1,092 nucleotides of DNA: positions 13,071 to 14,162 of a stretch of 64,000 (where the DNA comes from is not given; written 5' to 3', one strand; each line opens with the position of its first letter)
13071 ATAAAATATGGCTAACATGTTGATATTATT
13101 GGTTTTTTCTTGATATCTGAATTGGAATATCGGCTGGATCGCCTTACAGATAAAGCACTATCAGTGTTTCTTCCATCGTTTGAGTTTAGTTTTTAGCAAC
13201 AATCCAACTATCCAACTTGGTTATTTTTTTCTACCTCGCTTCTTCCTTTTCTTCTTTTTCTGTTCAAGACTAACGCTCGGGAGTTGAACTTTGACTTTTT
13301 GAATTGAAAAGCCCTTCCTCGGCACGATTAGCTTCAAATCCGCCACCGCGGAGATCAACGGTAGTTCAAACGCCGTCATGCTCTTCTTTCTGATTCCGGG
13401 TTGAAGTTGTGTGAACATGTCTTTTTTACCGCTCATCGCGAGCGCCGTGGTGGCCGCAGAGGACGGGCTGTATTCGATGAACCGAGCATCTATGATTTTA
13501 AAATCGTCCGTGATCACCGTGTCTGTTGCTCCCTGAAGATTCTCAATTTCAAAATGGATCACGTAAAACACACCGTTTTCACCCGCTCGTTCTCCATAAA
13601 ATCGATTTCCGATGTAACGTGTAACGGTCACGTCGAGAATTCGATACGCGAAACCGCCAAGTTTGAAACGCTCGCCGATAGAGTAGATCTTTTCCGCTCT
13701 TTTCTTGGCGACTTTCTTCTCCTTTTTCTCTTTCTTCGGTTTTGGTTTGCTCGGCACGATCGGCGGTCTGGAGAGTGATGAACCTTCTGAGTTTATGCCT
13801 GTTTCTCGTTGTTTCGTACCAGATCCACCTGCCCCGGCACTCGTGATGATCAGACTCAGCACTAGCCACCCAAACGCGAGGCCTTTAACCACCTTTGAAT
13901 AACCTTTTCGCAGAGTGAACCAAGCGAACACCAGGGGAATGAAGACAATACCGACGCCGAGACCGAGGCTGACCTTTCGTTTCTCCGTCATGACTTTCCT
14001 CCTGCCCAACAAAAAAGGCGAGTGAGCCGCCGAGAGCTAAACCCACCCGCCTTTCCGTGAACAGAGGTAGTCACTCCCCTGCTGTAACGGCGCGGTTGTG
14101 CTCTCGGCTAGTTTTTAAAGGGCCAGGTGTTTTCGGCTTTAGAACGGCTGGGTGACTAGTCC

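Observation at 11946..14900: Sharply AT-rich (about 37% GC) cargo island of uncharacterised small genes next to IS1, inside a roughly 60% GC chromosome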

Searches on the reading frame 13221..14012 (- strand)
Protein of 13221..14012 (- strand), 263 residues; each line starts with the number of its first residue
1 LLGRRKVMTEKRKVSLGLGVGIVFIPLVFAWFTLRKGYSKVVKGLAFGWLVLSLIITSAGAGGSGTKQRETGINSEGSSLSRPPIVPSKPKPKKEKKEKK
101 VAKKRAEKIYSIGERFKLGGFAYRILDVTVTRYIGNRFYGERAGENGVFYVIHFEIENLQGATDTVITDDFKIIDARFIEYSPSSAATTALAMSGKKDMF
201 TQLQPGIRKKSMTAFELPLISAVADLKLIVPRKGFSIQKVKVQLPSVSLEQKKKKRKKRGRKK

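Call 5: search_protein_families(library=pfam, proteins=[window:13221-14012:-], max_evalue=1)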
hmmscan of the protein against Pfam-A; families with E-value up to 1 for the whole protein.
window:13221-14012:- (263 aa): 1 family
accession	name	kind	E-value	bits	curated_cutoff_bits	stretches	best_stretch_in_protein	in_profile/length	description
PF11611.13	DUF4352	-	0.00015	22.5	25.9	1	110-218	1-102/122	Domain of unknown function (DUF4352)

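Call 7: search_protein_families(library=phrogs, proteins=[window:13221-14012:-], max_evalue=1)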
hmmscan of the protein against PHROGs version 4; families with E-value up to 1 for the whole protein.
window:13221-14012:- (263 aa): 2 families
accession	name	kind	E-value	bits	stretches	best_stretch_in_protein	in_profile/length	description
phrog_806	-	unknown function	4.2e-19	70.3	1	50-224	9-166/187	-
phrog_37565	-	unknown function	1.1e-15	58.8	1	10-81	5-76/291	-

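Call 8: search_protein_families(library=padloc, proteins=[window:13221-14012:-], max_evalue=1)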
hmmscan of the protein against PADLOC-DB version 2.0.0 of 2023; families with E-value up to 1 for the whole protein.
window:13221-14012:- (263 aa): 0 families

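Call 9: search_protein_families(library=ncbifam, proteins=[window:13221-14012:-], max_evalue=1)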
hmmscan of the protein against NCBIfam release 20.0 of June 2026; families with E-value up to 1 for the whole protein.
window:13221-14012:- (263 aa): 1 family
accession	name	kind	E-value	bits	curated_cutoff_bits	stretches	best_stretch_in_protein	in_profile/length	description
NF005055.0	PRK06462.1-5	equivalog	0.13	11.4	389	1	123-165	101-143/341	asparagine synthetase A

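Call 23: find_homologous_proteins(query=window:13221-13991:-, max_evalue=0.001)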
Query window:13221-13991:- (256 aa): 8 proteins with E <= 0.001 among 1680 candidates.
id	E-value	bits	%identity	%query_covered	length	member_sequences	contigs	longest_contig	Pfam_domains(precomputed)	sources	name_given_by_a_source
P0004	1.8e-159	546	100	100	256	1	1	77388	-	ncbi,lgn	-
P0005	7.0e-51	191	44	95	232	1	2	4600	PF11611.14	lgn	-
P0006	1.0e-36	145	36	90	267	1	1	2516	-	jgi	-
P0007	5.0e-35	139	34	92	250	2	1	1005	PF11611.14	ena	-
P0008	1.0e-27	115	48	52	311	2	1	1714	PF16729.11,PF11611.14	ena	-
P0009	4.4e-24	103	39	55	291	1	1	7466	PF11611.14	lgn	-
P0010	3.9e-9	54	62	18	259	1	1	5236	-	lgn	-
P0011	7.6e-8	50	60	18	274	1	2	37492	-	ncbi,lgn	-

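Call 25: find_encoding_contigs(protein=P0005, flank=5000, max_places=3)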
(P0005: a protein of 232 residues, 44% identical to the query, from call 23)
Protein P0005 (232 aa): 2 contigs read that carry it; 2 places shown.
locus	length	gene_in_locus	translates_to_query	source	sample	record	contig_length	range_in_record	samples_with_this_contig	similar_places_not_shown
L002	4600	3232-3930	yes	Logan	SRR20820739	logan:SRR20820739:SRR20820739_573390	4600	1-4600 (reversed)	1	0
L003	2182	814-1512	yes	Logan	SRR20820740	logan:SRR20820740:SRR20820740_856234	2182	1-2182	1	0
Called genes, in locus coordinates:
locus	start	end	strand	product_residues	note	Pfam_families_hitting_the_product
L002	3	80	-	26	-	?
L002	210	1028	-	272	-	-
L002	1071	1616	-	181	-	PF03400:DDE_Tnp_IS1 (faint)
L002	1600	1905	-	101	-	-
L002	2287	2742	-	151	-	-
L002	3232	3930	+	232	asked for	PF11611:DUF4352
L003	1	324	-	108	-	?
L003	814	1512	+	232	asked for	PF11611:DUF4352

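Call 26: find_encoding_contigs(protein=P0009, flank=8000, max_places=3)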
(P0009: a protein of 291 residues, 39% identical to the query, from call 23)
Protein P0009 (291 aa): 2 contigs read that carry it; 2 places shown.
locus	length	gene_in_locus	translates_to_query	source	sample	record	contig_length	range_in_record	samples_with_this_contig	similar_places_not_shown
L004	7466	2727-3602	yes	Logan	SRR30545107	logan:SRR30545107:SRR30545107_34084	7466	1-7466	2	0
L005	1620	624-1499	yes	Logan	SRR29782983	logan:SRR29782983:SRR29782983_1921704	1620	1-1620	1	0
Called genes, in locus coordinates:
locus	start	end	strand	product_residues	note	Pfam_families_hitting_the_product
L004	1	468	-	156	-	?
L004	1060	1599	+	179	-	-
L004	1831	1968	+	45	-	-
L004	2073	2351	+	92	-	-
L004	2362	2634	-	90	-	PF12844:HTH_19, PF13560:HTH_31, PF01381:HTH_3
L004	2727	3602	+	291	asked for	PF11611:DUF4352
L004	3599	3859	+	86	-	-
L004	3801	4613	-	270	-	-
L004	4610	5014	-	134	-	-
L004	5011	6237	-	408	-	PF13481:AAA_25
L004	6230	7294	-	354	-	PF01807:Zn_ribbon_DnaG (weak), PF13155:Toprim_2 (weak), PF13362:Toprim_3 (weak)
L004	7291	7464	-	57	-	?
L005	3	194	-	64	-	?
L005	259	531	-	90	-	PF12844:HTH_19, PF13560:HTH_31, PF01381:HTH_3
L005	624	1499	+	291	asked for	PF11611:DUF4352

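Call 27: find_encoding_contigs(protein=P0006, flank=5000, max_places=3)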
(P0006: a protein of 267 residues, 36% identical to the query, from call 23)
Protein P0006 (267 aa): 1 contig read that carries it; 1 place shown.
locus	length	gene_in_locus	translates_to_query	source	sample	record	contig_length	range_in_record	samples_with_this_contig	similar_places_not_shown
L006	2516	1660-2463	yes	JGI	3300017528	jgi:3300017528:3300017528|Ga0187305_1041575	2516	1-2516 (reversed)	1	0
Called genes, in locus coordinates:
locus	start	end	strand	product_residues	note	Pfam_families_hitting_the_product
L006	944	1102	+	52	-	-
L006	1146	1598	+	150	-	PF19760:DUF6247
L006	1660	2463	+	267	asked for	-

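Call 74: search_protein_families(library=pfam, proteins=[L002:2287-2742:-, P0005, P0006, P0009, L002:210-1028:-, L006:1146-1598:+], max_evalue=0.1)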
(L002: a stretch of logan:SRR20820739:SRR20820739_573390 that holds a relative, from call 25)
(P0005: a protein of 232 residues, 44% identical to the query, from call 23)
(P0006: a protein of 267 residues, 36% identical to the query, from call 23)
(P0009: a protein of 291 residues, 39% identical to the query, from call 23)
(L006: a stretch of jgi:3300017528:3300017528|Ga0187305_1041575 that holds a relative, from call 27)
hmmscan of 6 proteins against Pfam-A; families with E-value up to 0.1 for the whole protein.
L002:2287-2742:- (151 aa): 8 families
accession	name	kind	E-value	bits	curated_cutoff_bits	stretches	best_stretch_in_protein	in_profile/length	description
PF10046.14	BLOC1_2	-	0.029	15.2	33.4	1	7-50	46-89/96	Biogenesis of lysosome-related organelles complex-1 subunit 2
PF13851.11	GAS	-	0.029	14.2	32.3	1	7-78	21-90/200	Growth-arrest specific micro-tubule binding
PF05478.16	Prominin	-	0.037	12.6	34.3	1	6-70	231-295/799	Prominin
PF04977.20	DivIC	-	0.039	14.2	28.9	1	14-50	12-48/80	Septum formation initiator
PF04136.21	COG3_N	-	0.041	14.3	27.9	1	6-57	19-69/147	Conserved oligomeric Golgi complex subunit 3, N-terminal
PF03961.19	FapA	-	0.045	13.8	31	1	4-77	140-214/272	Flagellar Assembly Protein A beta solenoid domain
PF10158.14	LOH1CR12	-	0.072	13.6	24.7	1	5-49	63-107/131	Tumour suppressor protein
PF16725.10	Nucleolin_bd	-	0.081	13.2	27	0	55-85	32-62/70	Nucleolin binding domain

P0005 (232 aa): 3 families
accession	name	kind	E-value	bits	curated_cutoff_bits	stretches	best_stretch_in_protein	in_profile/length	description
PF11611.13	DUF4352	-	3.6e-15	56.7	25.9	1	85-202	1-110/122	Domain of unknown function (DUF4352)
PF21208.4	euk_SelB_III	-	0.012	16.6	27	1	40-114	32-106/120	Selenocysteine-specific elongation factor, eukaryotes, 3rd domain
PF11022.13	ATP19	-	0.089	13.6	27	0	29-71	14-54/67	ATP synthase subunit K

P0006 (267 aa): 5 families
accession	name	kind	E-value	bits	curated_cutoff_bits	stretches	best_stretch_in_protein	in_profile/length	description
PF11611.13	DUF4352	-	3.4e-05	24.6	25.9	1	128-234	1-102/122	Domain of unknown function (DUF4352)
PF13248.11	Zn_ribbon_3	-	0.0033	17.3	27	1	5-24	4-23/26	zinc-ribbon domain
PF12773.13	DZR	-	0.0041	17.7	27.3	1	4-24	25-45/45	Double zinc ribbon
PF13240.11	Zn_Ribbon_1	-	0.0046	17.1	25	1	6-25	2-21/23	zinc-ribbon domain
PF12172.15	zf-ChsH2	-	0.078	13.2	23.2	0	3-26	11-34/37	ChsH2, rubredoxin-like zinc ribbon domain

P0009 (291 aa): 3 families
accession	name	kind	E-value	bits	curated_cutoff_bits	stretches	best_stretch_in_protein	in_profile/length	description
PF11611.13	DUF4352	-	1.2e-11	45.3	25.9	1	151-271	2-112/122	Domain of unknown function (DUF4352)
PF16729.10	DUF5067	-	6.3e-05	23.4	27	1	144-260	9-115/126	Domain of unknown function (DUF5067)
PF18705.7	DUF5643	-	0.088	13.2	34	0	191-228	30-67/115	Family of unknown function (DUF5643)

L002:210-1028:- (272 aa): 0 families

L006:1146-1598:+ (150 aa): 1 family
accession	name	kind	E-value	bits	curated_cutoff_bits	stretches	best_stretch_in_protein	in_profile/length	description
PF19760.4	DUF6247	-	3.5e-09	37.2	26.9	1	82-137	15-70/99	Family of unknown function (DUF6247)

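Call 78: search_dna_similar(query=window:13221-13991:-, collection=phages, mode=protein, max_evalue=0.001, max_rows=25)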
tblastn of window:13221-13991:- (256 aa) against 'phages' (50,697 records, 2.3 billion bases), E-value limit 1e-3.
Records with a match: 25; places in all: 25; records where one place covers at least 80% of the query: 0.
Best place of each record, by identity: <60% 25.
By first word of the organism name: Paenibacillus 17; Bacillus 6; Bacteriophage 1; Klebsiella 1.
By host as written in the record: Paenibacillus larvae 10; Paenibacillus larvae NRRL 2605 3; Paenibacillus larvae ATCC 9545 3; Paenibacillus larvae NW6 2; Bacillus thuringiensis 2; Bacillus cereus 2; Bacillus cereus NC7401/2455 1; Bacillus cereus IS075 1; and 1 more.
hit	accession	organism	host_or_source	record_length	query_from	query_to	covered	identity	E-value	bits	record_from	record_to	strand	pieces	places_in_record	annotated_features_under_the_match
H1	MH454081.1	Paenibacillus phage LincolnB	Paenibacillus larvae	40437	105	223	46%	34.5%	4e-9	62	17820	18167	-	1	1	hypothetical protein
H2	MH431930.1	Paenibacillus phage Wanderer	Paenibacillus larvae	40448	105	223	46%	34.5%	4e-9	62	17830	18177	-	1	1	hypothetical protein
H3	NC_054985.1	Paenibacillus phage Wanderer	Paenibacillus larvae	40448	105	223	46%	34.5%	4e-9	62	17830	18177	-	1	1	DUF4352 domain-containing protein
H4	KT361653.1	Paenibacillus phage Paisley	Paenibacillus larvae NRRL 2605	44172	105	223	46%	31.9%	2e-7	57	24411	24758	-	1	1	telomeric repeat-binding factor 2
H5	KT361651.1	Paenibacillus phage Harrison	Paenibacillus larvae NRRL 2605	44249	105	223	46%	31.9%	2e-7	57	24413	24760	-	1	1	telomeric repeat-binding factor 2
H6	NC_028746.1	Paenibacillus phage Harrison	Paenibacillus larvae NRRL 2605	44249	105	223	46%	31.9%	2e-7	57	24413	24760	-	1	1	DUF4352 domain-containing protein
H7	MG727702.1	Paenibacillus phage Likha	Paenibacillus larvae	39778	105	223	46%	31.9%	2e-7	57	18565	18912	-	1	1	putative glycophosphodiester phosphodiesterase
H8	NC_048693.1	Paenibacillus phage Likha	Paenibacillus larvae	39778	105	223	46%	31.9%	2e-7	57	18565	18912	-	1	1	DUF4352 domain-containing protein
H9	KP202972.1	Paenibacillus phage HB10c2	Paenibacillus larvae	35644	105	223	46%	31.9%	2e-7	57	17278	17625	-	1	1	telomeric repeat-binding factor 2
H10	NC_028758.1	Paenibacillus phage HB10c2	Paenibacillus larvae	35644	105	223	46%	31.9%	2e-7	57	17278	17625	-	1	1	DUF4352 domain-containing protein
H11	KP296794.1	Bacteriophage Redbud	Paenibacillus larvae ATCC 9545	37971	105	223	46%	31.9%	2e-7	57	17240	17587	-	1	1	hypothetical protein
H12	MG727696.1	Paenibacillus phage Kiel007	Paenibacillus larvae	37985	105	223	46%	31.9%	2e-7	57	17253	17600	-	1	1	hypothetical protein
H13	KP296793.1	Paenibacillus phage Rani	Paenibacillus larvae ATCC 9545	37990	105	223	46%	31.9%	2e-7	57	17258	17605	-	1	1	hypothetical protein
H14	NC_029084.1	Paenibacillus phage Rani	Paenibacillus larvae ATCC 9545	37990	105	223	46%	31.9%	2e-7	57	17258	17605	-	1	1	DUF4352 domain-containing protein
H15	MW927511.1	Paenibacillus phage AlexiD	Paenibacillus larvae NW6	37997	105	223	46%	31.9%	2e-7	57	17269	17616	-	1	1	hypothetical protein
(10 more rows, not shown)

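Call 80: get_annotated_region(hit=H3, flank=4000)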
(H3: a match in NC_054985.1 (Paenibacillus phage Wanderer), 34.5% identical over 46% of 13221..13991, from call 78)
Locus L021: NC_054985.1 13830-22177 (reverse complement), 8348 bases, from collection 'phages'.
description: Paenibacillus phage Wanderer, complete genome.
organism: Paenibacillus phage Wanderer (NCBI taxid 2249779)
taxonomy: Viruses; Duplodnaviria; Heunggongvirae; Uroviricota; Caudoviricetes; Gochnauervirinae; Wanderervirus; Wanderervirus wanderer
host: Paenibacillus larvae; source: bee debris; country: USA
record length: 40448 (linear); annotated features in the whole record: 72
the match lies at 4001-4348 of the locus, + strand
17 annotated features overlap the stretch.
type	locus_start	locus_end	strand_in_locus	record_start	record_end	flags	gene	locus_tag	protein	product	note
CDS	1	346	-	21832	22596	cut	-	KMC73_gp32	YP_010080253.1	transcriptional regulator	antirepressor Rha; Original Glimmer call @bp 21832 has strength 7.74; GeneMark.hmm call @ 21832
CDS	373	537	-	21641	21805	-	-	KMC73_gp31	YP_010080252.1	hypothetical protein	Original Glimmer call @bp 21659 has strength 8.29; GeneMark calls start at 21641; GeneMark.hmm call @bp 21659; Chose ...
CDS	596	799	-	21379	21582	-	-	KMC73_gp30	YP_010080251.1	DNA binding protein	Original Glimmer call @bp 21379 has strength 4.15; GeneMark.hmm call @ 21379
CDS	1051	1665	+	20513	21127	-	-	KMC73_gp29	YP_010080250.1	helix-turn-helix domain XRE family transcriptional regulator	Original Glimmer call @bp 21127 has strength 8.98; GeneMark.hmm call @ 21127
CDS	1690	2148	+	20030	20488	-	-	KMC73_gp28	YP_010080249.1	metallo-protease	Original Glimmer call @bp 20488 has strength 7.59; GeneMark.hmm call @ 20488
CDS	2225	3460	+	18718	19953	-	-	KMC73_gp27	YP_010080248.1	integrase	Original Glimmer call @bp 19953 has strength 3.50; GeneMark.hmm call @ 19953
CDS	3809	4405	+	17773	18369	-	-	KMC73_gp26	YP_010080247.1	DUF4352 domain-containing protein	Original Glimmer call @bp 18291 has strength 5.95; GeneMark calls start at 18369; GeneMark.hmm call @bp 18351; Chose ...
CDS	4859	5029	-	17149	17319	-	-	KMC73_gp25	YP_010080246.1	hypothetical protein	gp25; Original Glimmer call @bp 17161 has strength 1.00; GeneMark calls start at 17149; GeneMark.hmm call @bp 17149; ...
CDS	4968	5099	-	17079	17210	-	-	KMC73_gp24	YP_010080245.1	hypothetical protein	Original Glimmer call @bp 17094 has strength 4.52 ** not called by GeneMark; not called by GeneMark.hmm; Chose 17079 ...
CDS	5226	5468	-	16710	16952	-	-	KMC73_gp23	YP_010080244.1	holin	Original Glimmer call @bp 16710 has strength 2.11; GeneMark.hmm call @ 16710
CDS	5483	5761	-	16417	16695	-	-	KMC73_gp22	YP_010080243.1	hypothetical protein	Original Glimmer call @bp 16417 has strength 1.74; GeneMark.hmm call @ 16417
CDS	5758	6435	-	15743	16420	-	-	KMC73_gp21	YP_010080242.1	amidase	Original Glimmer call @bp 15746 has strength 3.81; GeneMark calls start at 15743; GeneMark.hmm call @bp 15743; Chose ...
CDS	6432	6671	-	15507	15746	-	-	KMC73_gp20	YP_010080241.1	involved in bacteriocin production or immunity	putative holin bhlA; Original Glimmer call @bp 15504 has strength 4.22; GeneMark.hmm call @bp 15507; Chose 15504 due to ...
CDS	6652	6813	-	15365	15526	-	-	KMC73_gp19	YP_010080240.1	hypothetical protein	Original Glimmer call @bp 15365 has strength 5.01 ** not called by GeneMark; GeneMark.hmm call @bp 15365; Longest ORF ...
CDS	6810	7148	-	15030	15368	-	-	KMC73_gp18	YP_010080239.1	hypothetical protein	Original Glimmer call @bp 15030 has strength 9.88; GeneMark calls start at 15021; GeneMark.hmm call @bp 15030; Chose ...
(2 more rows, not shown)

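Call 113: search_protein_families(library=phrogs, proteins=[L025:97-2175:+, L025:2455-3180:+, L025:3404-3955:+, L025:3925-5184:+, L025:5713-5982:+, L025:6625-7245:-, L025:7262-7906:-, L025:8837-9328:-, L025:9765-10520:-, L025:10840-11946:+], max_evalue=0.00001)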
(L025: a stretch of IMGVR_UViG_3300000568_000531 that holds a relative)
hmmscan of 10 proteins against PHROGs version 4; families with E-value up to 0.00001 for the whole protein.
L025:97-2175:+ (692 aa): 0 families

L025:2455-3180:+ (241 aa): 0 families

L025:3404-3955:+ (183 aa): 0 families

L025:3925-5184:+ (419 aa): 0 families

L025:5713-5982:+ (89 aa): 0 families

L025:6625-7245:- (206 aa): 2 families
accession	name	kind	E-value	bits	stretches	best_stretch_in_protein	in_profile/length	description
phrog_37414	-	unknown function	3.5e-23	83.4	1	1-196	1-203/204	-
phrog_20807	-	unknown function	1.2e-10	42.4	1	11-164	16-172/222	-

L025:7262-7906:- (214 aa): 0 families

L025:8837-9328:- (163 aa): 1 family
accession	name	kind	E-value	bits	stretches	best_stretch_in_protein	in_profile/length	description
phrog_491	-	DNA, RNA and nucleotide metabolism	1.4e-14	55.1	1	14-161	16-169/176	Mu Gam-like end protection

L025:9765-10520:- (251 aa): 1 family
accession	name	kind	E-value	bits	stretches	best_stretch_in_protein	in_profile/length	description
phrog_286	-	unknown function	8.4e-29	101.9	1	31-180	5-161/186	-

L025:10840-11946:+ (368 aa): 0 families

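Call 119: find_related_loci(query=A11, collection=viral_contigs, flank=4000)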
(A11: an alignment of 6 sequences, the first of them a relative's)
Query A11 (256 aa) in viral_contigs; peptide patterns used: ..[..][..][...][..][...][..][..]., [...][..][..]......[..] (x = any residue, [..] = any of these).
34 stretches matched a pattern, but none encodes a relative of the query by tblastn (E <= 1e-3).
